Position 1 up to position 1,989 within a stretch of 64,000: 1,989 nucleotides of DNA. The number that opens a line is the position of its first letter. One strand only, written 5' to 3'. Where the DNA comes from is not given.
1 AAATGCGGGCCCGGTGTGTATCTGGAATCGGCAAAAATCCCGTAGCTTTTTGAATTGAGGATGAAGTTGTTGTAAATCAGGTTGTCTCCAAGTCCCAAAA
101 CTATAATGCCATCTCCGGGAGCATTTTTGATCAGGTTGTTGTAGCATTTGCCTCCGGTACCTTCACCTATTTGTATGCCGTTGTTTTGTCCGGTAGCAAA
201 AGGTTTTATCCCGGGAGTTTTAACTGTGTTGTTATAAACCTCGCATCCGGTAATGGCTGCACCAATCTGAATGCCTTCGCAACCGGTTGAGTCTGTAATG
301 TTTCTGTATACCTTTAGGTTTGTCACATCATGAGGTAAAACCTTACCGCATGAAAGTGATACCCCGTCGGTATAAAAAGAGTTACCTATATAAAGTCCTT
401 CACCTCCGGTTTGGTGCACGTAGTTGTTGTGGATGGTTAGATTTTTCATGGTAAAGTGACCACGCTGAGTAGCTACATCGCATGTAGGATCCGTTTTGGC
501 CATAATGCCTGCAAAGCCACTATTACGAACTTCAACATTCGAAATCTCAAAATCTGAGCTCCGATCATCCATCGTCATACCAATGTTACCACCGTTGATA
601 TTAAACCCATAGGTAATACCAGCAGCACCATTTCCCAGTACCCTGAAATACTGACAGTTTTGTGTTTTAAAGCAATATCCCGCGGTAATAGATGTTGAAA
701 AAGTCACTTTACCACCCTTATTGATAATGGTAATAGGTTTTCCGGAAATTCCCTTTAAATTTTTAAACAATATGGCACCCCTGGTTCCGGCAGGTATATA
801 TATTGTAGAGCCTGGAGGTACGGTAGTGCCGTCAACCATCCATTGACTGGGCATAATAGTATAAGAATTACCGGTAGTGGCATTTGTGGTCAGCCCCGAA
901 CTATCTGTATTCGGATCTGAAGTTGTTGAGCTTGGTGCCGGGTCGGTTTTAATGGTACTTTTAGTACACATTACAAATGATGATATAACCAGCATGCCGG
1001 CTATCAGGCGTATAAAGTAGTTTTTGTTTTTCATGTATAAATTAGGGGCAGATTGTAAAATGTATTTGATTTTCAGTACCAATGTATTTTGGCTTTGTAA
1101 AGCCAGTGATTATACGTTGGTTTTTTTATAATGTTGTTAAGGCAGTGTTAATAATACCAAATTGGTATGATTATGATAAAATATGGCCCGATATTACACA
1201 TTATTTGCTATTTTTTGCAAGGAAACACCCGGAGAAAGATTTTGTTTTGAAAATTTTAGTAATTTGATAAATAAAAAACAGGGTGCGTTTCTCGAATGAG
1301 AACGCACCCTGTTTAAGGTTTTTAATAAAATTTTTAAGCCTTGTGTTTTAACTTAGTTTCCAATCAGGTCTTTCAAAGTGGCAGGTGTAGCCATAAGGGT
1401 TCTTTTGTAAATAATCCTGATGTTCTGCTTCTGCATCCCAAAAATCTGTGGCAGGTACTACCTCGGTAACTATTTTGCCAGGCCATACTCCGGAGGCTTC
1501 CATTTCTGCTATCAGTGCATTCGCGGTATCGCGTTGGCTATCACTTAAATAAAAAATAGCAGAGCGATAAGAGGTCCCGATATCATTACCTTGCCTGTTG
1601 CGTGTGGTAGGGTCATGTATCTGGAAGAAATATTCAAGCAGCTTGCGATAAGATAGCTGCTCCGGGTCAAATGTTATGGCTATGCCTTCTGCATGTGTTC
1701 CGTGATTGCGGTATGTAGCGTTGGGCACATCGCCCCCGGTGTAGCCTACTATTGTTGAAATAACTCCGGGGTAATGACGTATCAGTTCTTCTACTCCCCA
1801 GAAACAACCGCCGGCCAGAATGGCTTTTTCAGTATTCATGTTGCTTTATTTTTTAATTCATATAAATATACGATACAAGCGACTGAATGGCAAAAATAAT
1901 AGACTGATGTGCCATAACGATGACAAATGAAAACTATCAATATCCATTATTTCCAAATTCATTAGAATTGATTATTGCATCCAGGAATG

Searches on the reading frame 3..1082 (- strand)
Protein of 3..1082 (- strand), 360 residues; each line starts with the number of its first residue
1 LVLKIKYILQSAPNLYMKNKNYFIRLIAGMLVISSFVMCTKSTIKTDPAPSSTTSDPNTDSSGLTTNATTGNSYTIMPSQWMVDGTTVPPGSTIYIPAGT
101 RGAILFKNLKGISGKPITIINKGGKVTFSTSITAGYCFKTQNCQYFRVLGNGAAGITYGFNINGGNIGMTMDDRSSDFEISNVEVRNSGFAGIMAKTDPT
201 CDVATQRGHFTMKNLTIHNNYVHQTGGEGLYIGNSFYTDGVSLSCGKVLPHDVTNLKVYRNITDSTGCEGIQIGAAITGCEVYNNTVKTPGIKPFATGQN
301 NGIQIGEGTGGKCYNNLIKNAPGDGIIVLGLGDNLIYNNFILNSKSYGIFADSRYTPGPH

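Call 61: search_protein_families(library=pfam, proteins=[window:3-1082:-], max_evalue=0.00001)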
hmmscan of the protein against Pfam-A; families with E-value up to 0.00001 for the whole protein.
window:3-1082:- (360 aa): 1 family
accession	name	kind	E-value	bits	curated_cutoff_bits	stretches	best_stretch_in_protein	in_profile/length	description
PF13229.12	Beta_helix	-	2.9e-08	33.9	25.9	0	299-354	45-100/158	Right handed beta helix region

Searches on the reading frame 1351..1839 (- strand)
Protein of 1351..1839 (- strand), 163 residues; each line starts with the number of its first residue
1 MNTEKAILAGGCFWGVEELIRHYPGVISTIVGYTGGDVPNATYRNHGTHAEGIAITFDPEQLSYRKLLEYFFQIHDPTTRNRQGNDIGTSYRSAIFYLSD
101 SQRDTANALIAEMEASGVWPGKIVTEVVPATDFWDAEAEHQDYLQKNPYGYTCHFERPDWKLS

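Call 61: search_protein_families(library=pfam, proteins=[window:1351-1839:-], max_evalue=0.00001)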
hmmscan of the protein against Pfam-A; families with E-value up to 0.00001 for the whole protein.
window:1351-1839:- (163 aa): 1 family
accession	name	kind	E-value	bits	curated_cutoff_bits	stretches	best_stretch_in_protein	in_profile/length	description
PF01625.27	PMSR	-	7.2e-59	198.9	23.7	1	5-152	1-152/153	Peptide methionine sulfoxide reductase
